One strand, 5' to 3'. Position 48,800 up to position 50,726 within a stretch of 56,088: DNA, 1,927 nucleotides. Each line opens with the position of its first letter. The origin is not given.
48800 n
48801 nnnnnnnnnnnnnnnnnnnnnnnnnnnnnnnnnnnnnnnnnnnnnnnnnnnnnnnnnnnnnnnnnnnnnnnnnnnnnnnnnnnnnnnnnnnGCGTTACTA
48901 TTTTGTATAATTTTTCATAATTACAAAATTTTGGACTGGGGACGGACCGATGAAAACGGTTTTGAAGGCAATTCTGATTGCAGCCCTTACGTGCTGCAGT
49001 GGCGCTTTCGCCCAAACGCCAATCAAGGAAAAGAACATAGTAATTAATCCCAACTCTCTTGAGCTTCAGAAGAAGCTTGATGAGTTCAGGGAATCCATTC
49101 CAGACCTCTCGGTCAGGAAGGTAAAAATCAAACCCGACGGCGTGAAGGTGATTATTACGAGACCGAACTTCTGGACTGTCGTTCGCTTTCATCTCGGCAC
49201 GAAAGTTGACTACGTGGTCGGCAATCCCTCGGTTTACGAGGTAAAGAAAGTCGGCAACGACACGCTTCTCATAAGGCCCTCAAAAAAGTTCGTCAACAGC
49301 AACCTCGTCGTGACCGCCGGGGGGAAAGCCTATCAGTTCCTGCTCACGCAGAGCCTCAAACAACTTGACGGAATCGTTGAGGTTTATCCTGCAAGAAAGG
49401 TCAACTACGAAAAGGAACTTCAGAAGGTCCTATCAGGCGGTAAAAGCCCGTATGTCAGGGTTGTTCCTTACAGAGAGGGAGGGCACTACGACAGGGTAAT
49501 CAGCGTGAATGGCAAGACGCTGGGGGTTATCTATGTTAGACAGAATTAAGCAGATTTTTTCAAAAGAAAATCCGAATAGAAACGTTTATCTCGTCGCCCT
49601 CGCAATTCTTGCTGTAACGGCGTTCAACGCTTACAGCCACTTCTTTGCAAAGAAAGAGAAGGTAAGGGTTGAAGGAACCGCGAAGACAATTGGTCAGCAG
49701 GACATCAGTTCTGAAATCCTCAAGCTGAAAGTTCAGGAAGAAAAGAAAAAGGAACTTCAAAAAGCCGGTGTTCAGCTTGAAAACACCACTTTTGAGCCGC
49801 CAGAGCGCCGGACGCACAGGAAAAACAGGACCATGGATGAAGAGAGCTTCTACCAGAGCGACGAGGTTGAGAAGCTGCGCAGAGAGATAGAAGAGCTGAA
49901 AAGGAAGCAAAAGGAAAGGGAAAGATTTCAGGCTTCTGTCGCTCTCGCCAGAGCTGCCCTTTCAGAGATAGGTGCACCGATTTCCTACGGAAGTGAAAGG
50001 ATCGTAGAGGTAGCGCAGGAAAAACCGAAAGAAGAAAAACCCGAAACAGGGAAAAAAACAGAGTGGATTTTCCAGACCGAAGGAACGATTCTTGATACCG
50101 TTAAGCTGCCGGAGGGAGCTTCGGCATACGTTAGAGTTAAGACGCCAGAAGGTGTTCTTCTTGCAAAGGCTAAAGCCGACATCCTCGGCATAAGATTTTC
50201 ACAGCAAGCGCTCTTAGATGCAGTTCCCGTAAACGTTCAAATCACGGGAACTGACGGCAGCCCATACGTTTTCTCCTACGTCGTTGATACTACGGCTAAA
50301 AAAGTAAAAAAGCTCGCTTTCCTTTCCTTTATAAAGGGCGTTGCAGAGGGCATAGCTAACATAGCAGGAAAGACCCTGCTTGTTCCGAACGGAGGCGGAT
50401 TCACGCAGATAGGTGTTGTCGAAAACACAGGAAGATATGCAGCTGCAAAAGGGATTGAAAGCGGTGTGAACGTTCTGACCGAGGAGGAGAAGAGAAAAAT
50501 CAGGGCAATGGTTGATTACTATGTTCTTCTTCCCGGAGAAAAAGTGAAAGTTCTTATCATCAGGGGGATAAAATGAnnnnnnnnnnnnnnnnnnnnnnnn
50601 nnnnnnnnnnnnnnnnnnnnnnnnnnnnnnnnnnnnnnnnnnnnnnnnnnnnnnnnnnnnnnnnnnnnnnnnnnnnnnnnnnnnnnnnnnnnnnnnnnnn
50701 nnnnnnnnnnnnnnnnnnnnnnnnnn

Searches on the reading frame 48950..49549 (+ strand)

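Call 85: search_protein_families(library=ncbifam, proteins=[window:48950-49549:+], max_evalue=0.01)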
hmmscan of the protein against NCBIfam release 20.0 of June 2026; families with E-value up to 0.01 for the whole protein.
window:48950-49549:+ (199 aa): 1 family
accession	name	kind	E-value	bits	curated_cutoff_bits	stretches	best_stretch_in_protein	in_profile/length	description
TIGR02781.1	VirB9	equivalog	2.7e-07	30.5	217.7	1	51-135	26-110/248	P-type conjugative transfer protein VirB9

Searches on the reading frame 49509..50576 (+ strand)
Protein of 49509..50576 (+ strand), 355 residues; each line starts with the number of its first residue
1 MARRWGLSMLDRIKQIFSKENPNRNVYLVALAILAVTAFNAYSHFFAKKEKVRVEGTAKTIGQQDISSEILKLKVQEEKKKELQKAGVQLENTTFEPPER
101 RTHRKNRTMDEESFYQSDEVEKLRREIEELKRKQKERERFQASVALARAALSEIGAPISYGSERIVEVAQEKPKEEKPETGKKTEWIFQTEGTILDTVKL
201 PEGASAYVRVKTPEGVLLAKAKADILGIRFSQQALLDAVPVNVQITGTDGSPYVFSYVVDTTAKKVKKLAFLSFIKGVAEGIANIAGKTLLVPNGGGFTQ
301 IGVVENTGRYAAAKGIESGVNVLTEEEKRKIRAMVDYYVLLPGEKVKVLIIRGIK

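Call 14: search_protein_families(library=pfam, proteins=[window:49509-50576:+], max_evalue=0.01)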
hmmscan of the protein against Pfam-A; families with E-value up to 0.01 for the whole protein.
window:49509-50576:+ (355 aa): 2 families
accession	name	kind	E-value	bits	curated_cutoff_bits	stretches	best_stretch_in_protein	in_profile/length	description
PF13624.11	SurA_N_3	-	0.0082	16.4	27.2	1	27-143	14-126/162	SurA-like N-terminal domain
PF13721.11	SecD-TM1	-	0.0096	16.8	30.5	0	27-92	9-66/103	SecD export protein N-terminal TM region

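Call 85: search_protein_families(library=ncbifam, proteins=[window:49509-50576:+], max_evalue=0.01)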
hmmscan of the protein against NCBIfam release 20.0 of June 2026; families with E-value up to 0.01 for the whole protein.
window:49509-50576:+ (355 aa): 1 family
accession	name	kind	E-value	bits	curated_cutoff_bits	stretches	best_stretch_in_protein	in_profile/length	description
NF008584.2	PRK11546.1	equivalog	0.0081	16.4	200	0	19-161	2-130/145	zinc resistance sensor/chaperone ZraP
